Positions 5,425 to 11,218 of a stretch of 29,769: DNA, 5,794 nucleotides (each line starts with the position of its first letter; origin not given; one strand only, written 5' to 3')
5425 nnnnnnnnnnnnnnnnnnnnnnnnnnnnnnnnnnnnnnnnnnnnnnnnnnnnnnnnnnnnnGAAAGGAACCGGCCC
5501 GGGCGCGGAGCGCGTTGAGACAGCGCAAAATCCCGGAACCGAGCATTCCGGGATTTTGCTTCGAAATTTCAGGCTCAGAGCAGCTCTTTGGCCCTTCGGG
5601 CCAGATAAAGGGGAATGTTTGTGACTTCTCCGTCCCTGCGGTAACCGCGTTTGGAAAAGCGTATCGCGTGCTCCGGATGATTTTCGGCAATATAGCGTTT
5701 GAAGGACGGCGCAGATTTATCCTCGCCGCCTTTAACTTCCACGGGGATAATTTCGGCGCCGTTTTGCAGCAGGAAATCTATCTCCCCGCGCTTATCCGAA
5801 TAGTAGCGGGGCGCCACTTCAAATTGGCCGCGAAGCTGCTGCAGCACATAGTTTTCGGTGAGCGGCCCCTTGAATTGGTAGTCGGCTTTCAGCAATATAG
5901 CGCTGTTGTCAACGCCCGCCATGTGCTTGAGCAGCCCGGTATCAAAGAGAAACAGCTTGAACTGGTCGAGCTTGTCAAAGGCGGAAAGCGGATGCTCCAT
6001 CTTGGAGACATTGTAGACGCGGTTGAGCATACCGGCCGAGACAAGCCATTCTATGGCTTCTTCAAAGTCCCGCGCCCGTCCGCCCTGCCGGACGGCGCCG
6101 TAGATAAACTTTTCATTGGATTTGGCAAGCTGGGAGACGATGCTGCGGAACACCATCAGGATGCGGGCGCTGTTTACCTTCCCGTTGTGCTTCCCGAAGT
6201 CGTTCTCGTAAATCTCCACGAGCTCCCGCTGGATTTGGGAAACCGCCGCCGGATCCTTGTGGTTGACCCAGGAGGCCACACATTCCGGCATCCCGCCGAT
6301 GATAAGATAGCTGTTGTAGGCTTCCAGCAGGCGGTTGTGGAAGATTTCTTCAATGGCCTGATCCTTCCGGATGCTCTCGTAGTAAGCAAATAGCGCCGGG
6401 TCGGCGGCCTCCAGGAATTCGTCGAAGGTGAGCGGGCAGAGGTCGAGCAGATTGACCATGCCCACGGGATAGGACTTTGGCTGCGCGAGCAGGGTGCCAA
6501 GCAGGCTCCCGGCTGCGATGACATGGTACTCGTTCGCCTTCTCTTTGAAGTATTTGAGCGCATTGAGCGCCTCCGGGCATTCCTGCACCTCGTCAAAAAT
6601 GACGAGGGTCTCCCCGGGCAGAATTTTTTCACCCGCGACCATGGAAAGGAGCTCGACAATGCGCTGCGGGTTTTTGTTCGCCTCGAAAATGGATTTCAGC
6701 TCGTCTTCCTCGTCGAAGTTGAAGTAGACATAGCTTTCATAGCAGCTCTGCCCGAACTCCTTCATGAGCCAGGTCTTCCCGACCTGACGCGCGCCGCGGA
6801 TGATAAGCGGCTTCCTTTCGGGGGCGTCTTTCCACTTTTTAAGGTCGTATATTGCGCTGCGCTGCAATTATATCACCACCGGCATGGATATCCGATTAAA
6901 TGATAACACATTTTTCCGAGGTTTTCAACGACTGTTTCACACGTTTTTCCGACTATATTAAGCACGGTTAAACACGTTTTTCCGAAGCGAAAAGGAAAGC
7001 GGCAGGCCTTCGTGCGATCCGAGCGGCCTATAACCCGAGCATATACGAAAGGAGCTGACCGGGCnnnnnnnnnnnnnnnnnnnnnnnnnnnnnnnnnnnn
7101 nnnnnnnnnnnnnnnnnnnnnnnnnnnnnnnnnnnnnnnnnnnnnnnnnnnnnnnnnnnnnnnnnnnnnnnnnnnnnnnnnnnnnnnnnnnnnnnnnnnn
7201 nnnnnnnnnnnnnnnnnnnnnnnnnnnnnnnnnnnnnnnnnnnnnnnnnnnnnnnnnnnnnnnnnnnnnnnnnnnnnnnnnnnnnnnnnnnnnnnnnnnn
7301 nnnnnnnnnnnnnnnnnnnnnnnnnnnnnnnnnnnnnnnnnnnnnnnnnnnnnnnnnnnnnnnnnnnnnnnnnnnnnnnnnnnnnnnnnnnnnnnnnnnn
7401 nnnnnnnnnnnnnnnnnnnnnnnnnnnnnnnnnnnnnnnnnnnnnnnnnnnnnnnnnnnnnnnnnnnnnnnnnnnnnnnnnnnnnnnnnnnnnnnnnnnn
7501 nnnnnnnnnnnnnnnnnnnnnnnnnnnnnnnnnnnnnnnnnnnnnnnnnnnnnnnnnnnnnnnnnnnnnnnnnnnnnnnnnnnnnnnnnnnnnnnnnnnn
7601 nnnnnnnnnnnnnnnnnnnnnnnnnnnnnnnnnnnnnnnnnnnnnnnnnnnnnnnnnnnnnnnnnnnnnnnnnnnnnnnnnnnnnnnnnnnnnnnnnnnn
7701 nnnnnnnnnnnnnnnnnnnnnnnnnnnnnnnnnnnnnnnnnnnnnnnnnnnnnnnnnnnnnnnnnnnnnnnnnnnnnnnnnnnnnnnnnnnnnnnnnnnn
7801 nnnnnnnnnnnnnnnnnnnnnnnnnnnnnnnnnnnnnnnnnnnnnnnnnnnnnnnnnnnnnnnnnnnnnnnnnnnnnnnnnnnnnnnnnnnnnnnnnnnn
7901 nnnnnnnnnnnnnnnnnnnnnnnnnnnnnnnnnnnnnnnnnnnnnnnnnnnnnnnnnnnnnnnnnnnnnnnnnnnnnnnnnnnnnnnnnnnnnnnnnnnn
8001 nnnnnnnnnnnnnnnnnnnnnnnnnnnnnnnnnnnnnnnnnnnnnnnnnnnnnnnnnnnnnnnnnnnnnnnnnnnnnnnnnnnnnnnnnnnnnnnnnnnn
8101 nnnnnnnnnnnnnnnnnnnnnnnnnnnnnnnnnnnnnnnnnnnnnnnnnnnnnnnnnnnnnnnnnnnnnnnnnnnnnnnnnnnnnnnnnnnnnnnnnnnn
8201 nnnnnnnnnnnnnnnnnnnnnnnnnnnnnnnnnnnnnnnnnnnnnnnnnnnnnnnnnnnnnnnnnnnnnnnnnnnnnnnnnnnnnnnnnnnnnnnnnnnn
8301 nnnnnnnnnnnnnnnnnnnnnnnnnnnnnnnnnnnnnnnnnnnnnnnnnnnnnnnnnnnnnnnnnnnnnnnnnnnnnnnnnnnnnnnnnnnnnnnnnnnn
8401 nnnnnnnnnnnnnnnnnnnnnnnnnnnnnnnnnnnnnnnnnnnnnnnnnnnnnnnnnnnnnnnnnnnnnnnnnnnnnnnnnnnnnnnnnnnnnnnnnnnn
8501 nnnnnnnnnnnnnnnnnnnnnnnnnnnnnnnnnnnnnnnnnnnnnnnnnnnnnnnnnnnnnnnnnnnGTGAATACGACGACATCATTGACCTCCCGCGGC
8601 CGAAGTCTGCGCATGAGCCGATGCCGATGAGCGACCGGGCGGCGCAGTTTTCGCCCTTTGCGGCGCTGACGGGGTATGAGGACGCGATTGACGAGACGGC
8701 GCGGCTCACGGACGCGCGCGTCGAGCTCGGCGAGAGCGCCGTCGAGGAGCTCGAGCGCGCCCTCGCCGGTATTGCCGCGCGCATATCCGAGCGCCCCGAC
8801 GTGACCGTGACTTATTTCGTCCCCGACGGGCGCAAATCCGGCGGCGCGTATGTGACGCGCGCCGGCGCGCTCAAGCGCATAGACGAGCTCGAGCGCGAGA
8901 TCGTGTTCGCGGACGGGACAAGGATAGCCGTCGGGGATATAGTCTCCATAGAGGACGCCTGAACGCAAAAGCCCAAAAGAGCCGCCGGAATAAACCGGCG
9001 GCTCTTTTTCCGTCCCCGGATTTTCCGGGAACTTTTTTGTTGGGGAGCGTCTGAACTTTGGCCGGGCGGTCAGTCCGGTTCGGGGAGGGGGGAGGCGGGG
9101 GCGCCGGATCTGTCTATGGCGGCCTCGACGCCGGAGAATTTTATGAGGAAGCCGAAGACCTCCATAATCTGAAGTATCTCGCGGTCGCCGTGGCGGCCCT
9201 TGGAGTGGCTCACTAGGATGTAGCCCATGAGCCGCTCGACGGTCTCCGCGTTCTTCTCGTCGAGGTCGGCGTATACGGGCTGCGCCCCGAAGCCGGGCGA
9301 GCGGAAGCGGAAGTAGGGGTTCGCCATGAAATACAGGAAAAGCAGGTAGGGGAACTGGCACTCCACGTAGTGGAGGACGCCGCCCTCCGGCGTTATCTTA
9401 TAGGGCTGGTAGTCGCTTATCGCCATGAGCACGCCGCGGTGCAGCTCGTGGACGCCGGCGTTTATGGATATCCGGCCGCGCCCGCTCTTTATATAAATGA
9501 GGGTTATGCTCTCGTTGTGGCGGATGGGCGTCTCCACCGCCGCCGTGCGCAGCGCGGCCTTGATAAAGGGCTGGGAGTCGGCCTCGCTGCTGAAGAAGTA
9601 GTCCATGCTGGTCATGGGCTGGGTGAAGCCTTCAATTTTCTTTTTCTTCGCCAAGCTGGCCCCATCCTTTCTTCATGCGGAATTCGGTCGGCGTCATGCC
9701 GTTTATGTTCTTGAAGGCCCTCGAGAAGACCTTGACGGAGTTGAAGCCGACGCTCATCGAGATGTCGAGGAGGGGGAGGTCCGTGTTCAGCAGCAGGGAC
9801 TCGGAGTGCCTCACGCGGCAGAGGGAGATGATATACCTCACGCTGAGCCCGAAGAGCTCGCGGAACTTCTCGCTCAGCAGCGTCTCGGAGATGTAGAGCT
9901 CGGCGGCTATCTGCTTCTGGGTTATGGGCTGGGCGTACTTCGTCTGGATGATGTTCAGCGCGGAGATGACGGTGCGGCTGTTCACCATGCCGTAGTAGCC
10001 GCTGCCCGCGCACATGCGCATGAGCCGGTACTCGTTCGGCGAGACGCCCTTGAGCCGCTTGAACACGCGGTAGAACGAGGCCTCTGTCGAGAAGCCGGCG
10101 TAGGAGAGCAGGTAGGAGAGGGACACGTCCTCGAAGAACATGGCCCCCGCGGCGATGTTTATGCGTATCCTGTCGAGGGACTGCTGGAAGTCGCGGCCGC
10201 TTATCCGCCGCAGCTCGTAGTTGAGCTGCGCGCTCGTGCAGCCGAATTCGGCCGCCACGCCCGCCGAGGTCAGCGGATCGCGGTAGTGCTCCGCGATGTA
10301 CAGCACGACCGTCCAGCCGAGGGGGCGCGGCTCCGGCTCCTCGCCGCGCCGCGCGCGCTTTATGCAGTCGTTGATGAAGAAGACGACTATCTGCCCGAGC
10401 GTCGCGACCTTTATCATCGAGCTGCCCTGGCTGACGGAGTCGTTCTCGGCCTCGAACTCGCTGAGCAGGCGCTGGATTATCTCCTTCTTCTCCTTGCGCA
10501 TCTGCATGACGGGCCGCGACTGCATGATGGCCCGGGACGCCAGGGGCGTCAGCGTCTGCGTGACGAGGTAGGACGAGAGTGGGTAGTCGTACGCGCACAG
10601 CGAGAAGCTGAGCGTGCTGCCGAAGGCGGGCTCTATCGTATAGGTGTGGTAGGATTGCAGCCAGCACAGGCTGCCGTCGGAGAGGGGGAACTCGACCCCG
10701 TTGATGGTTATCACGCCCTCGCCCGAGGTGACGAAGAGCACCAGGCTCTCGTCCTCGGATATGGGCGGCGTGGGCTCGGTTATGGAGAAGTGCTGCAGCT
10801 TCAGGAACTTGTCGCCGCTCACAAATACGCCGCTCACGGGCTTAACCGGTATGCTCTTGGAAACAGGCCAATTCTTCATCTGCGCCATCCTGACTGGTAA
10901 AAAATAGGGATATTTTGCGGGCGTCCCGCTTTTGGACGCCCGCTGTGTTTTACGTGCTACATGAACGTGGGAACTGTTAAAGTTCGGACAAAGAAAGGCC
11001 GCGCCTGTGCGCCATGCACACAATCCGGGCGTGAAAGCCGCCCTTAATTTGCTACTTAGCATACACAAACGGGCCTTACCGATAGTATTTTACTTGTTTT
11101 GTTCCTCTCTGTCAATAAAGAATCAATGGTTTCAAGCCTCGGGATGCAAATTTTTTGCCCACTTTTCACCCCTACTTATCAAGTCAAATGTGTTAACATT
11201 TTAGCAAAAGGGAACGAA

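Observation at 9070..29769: Expanded, rearranged bai (bile-acid 7alpha-dehydroxylation) super-operon in a high-GC clostridial genome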

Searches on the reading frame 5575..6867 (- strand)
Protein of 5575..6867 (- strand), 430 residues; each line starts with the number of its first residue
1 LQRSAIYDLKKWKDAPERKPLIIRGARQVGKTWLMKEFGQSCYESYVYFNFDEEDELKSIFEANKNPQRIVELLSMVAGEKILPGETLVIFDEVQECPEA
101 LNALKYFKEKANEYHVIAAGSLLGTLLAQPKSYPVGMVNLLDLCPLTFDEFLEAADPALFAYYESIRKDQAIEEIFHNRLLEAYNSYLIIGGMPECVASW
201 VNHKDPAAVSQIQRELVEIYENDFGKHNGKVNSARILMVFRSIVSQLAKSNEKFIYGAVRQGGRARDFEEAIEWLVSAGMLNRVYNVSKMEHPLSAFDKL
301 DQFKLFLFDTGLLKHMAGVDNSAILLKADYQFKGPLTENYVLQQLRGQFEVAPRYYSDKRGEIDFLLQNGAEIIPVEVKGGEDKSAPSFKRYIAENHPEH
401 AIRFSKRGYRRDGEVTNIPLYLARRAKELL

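Call 10: search_protein_families(library=pfam, proteins=[window:5575-6867:-], max_evalue=0.01)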
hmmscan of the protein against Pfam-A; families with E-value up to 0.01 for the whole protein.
window:5575-6867:- (430 aa): 4 families
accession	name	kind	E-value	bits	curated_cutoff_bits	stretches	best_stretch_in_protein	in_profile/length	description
PF13635.12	DUF4143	-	4.7e-33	114.6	28.1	1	221-379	1-158/160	Domain of unknown function (DUF4143)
PF13173.12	AAA_14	-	4.5e-30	104.7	27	1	18-152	2-129/129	AAA domain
PF01637.24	ATPase_2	-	0.00053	20.3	33.2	1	5-79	7-79/225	ATPase domain predominantly from Archaea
PF24883.2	NPHP3_N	-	0.0019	18.9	24.8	0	9-58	12-65/164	Nephrocystin 3, N-terminal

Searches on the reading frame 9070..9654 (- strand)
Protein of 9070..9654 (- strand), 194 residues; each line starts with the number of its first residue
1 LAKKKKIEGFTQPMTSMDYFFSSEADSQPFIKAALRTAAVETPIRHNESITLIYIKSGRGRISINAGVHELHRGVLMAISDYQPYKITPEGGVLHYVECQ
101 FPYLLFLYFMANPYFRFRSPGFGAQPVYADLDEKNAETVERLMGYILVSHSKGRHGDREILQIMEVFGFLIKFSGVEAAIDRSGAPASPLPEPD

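Call 6: search_protein_families(library=ncbifam, proteins=[window:9070-9654:-], max_evalue=0.00001)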
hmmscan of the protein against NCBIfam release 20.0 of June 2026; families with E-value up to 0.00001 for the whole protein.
window:9070-9654:- (194 aa): 0 families

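Call 10: search_protein_families(library=pfam, proteins=[window:9070-9654:-], max_evalue=0.01)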
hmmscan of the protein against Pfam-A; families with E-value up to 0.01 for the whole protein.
window:9070-9654:- (194 aa): 1 family
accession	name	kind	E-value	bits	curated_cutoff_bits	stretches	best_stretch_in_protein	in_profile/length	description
PF07883.17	Cupin_2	-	0.0057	16.8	27.2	1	40-84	10-53/70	Cupin domain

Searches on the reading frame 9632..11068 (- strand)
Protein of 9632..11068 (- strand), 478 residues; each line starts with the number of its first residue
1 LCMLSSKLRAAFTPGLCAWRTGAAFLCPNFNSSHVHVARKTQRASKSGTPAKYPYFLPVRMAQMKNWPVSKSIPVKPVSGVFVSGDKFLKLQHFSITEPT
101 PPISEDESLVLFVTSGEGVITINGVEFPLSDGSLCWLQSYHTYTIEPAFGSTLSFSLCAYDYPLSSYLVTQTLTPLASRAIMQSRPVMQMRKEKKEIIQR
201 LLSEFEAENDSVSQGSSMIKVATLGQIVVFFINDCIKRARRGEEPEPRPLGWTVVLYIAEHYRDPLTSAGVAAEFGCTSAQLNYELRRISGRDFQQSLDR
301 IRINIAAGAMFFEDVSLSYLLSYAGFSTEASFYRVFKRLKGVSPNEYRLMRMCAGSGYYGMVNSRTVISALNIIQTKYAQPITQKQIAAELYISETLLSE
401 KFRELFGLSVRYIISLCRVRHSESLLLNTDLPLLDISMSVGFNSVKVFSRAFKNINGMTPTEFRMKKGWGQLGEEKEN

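Call 10: search_protein_families(library=pfam, proteins=[window:9632-11068:-], max_evalue=0.01)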
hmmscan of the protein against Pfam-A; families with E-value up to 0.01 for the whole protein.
window:9632-11068:- (478 aa): 3 families
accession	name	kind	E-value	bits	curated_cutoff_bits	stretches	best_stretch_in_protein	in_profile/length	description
PF12833.13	HTH_18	-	3.5e-32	111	33.6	2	387-464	1-78/80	Helix-turn-helix domain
PF00165.29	HTH_AraC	-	3.3e-20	72.2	26.6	3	428-464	6-41/42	Bacterial regulatory helix-turn-helix proteins, AraC family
PF02311.25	AraC_binding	-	0.0019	18.3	21.1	1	104-151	20-67/135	AraC-like ligand binding domain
